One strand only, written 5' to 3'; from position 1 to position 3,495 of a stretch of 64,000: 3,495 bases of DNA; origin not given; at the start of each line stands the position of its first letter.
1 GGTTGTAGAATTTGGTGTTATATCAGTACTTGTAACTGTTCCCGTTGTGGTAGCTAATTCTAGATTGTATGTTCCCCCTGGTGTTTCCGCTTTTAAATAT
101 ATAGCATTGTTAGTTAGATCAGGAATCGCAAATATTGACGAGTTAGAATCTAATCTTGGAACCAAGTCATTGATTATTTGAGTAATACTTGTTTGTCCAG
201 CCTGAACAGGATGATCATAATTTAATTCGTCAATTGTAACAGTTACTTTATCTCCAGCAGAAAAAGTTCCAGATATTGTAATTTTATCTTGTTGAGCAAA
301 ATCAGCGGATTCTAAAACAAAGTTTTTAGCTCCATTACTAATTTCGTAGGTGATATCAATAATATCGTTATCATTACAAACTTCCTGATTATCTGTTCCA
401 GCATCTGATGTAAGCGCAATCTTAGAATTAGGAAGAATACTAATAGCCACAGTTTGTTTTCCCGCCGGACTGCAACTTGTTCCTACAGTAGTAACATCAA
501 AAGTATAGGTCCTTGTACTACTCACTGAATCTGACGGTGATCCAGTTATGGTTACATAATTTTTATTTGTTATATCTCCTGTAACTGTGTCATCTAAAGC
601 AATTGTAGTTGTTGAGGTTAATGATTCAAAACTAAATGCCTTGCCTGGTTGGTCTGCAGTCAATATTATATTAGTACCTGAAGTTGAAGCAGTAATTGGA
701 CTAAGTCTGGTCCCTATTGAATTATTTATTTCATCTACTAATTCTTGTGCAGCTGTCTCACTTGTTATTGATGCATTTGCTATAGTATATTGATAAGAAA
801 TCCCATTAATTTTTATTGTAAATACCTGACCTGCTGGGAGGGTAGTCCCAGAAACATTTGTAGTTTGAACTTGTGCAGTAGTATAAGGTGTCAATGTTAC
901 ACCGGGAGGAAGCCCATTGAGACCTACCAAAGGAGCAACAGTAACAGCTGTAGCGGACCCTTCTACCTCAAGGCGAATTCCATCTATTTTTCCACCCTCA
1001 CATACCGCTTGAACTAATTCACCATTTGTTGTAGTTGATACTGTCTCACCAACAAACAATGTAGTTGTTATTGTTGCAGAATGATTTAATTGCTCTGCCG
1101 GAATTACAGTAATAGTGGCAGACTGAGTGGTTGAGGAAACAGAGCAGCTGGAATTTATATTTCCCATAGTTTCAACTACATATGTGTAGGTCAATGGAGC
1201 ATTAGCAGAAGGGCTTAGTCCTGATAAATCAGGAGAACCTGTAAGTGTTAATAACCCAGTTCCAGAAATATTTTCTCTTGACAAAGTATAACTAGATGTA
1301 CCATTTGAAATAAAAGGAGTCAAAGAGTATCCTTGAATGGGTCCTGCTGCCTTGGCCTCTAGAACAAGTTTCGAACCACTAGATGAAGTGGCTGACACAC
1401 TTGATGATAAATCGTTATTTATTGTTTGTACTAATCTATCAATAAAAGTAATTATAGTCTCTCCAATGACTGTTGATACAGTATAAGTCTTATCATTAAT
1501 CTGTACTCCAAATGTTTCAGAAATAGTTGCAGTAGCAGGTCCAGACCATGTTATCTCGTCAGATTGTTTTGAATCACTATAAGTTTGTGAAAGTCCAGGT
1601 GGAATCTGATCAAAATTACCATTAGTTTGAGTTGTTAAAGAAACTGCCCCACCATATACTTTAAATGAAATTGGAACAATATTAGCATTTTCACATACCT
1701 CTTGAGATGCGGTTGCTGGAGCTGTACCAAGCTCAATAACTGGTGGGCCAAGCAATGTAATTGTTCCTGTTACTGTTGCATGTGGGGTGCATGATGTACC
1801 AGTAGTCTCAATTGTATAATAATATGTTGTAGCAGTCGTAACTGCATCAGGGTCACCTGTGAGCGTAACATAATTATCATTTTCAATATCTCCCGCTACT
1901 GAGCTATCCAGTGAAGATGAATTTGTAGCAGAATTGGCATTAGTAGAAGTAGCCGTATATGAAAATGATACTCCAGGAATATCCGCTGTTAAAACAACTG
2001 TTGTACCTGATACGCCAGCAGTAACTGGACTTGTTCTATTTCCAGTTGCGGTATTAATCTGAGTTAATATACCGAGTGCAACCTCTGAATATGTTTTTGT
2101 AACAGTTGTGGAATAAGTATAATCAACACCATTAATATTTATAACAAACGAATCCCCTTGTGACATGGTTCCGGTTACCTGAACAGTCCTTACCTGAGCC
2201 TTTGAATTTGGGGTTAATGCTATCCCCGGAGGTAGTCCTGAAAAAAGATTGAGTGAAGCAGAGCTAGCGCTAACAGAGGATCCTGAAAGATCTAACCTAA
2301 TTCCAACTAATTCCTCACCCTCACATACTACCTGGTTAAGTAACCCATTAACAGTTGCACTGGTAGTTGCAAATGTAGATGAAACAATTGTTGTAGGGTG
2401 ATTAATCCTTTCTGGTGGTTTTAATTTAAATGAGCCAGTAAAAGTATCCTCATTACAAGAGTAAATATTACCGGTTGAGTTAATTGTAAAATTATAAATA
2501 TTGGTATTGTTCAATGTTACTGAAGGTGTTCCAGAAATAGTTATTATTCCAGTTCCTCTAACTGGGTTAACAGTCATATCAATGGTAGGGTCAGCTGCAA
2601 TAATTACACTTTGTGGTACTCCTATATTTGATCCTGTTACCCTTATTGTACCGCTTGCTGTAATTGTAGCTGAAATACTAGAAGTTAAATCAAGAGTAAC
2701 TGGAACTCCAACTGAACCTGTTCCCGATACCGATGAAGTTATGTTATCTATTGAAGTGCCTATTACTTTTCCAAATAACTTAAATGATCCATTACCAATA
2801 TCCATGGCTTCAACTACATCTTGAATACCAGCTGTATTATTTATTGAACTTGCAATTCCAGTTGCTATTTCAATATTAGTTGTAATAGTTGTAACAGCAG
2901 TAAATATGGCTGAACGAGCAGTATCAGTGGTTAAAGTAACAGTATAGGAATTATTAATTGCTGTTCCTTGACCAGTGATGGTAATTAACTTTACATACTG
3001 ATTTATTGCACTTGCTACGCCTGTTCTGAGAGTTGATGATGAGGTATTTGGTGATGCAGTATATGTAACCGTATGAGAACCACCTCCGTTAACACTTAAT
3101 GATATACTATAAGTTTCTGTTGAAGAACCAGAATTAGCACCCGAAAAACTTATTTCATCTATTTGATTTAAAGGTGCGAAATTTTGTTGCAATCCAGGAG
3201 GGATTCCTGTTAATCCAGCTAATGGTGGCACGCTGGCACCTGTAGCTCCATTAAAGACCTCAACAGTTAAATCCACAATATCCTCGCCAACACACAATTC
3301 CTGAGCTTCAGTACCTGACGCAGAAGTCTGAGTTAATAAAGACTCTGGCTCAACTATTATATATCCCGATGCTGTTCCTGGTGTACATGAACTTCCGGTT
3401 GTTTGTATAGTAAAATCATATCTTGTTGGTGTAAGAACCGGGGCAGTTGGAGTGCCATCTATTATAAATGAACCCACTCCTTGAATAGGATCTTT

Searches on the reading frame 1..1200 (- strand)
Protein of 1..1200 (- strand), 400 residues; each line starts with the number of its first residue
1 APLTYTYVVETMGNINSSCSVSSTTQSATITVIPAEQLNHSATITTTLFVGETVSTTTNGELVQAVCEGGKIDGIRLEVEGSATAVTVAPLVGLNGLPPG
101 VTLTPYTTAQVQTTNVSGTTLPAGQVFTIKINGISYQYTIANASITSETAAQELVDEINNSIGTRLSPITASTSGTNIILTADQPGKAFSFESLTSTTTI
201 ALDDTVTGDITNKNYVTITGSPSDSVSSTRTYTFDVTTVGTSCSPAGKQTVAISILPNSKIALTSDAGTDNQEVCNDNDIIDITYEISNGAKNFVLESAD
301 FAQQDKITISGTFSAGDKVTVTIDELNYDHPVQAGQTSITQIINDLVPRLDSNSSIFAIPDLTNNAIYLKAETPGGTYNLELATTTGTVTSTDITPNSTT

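Call 64: find_related_loci(query=window:1-1200:-, collection=genome_contigs, flank=10000)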
Query window:1-1200:- (400 aa) in genome_contigs; peptide patterns used: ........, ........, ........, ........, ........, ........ (x = any residue, [..] = any of these).
213 stretches matched a pattern; 1 encode a relative of the query (tblastn E <= 1e-3); 1 distinct loci.
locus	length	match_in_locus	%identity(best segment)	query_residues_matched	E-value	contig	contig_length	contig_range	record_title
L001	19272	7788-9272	89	1-400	0e+0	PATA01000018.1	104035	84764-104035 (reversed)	MAG: Flavobacteriaceae bacterium isolate SAT168 291959, whole genome shotgun sequence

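Call 67: search_protein_families(library=pfam, proteins=[L001:8991-15761:+], max_evalue=0.01)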
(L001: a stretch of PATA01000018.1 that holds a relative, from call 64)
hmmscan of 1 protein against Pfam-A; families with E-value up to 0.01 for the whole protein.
L001:8991-15761:+ (2257 aa): 2 families
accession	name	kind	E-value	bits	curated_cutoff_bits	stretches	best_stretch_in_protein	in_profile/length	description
PF13573.12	SprB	-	4.5e-09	36.2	28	1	916-951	3-35/37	SprB repeat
PF13585.12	CHU_C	-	0.0051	17.4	27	0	2157-2220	3-56/86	CHU_C Type IX secretion signal domain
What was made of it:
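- On RTX adhesins with split domains: The orthologue's C-terminal 2257 aa gives only SprB and a weak CHU_C match (call 67).
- On T9SS type-B CTD substrates (SprB-like): Found in the orthologue downstream of the window end, at 36.2 bits against a cut-off of 28 (call 67).
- The C-terminal secretion signal lies outside the window and scores below the Pfam cut-off in the orthologue (E 0.005, call 67).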

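Call 68: search_protein_families(library=ncbifam, proteins=[L001:8991-15761:+], max_evalue=0.01)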
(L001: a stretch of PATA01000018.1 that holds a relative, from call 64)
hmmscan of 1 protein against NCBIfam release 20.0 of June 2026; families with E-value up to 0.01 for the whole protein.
L001:8991-15761:+ (2257 aa): 0 families
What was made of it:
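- On T9SS type-B CTD substrates (SprB-like): NCBIfam found nothing (call 68).
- NCBIfam found nothing there (call 68).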

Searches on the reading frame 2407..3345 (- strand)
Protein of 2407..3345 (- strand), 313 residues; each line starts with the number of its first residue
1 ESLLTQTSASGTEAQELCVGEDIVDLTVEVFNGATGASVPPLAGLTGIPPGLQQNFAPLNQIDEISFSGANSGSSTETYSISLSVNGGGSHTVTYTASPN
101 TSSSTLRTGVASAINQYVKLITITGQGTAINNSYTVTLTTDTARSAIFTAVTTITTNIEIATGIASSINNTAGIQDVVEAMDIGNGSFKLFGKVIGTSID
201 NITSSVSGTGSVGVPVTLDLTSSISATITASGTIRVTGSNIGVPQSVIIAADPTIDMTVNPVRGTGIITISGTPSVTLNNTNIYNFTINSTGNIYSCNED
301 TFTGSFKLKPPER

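Call 69: predict_structure(alignment_id=A5)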
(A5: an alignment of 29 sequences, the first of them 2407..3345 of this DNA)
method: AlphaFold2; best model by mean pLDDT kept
length: 313 residues; sequences in the alignment: 29
mean_pLDDT: 71.5   pTM: 0.52
mean pLDDT of the five models: 71.5, 70.3, 69.4, 69.4, 68.7
residues with pLDDT >= 90: 70; 70-90: 101; 50-70: 88; < 50: 54
segments of 3 or more residues with pLDDT < 50: 86-88, 211-234, 238-262
pLDDT, mean of each block of 10 residues (from residue 1): 61 84 91 77 90 83 58 65 56 65 67 69 79 81 85 86 92 90 87 73 67 35 31 45 35 41 71 94 93 69 94 72
secondary structure, 60 per line:
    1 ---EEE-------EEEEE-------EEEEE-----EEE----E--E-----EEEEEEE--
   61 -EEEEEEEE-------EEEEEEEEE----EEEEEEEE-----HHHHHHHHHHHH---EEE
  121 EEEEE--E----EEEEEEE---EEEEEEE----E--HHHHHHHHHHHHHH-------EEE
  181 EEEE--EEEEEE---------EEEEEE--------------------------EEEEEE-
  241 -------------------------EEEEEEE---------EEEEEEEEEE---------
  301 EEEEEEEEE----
elements in order: E4-6 E14-18 E26-30 E36-38 E52-58 E62-69 E77-85 E90-97 H103-114 E118-125 E133-139 E143-149 H157-170 E178-184 E187-192 E202-207 E234-239 E266-272 E282-291 E301-309
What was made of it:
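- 2425..3333 (-): Three-level nest (residues 3137-3439; Cys3150 and Cys3429, spacing 279). The Ig-like host contains an outer module (first part 2998-3132, second part 2587-2691), which is itself interrupted after its helix by an inner module (2752-2985). AF2 is confident for the host and the inner module, but not for the second part of the outer module (call 69).
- The AF2 model of the three-level nest did not close the outer module confidently (call 69).
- Tried and rejected: The AF2 run (A5) left the second part of the outer module at pLDDT 31-45 (call 69).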
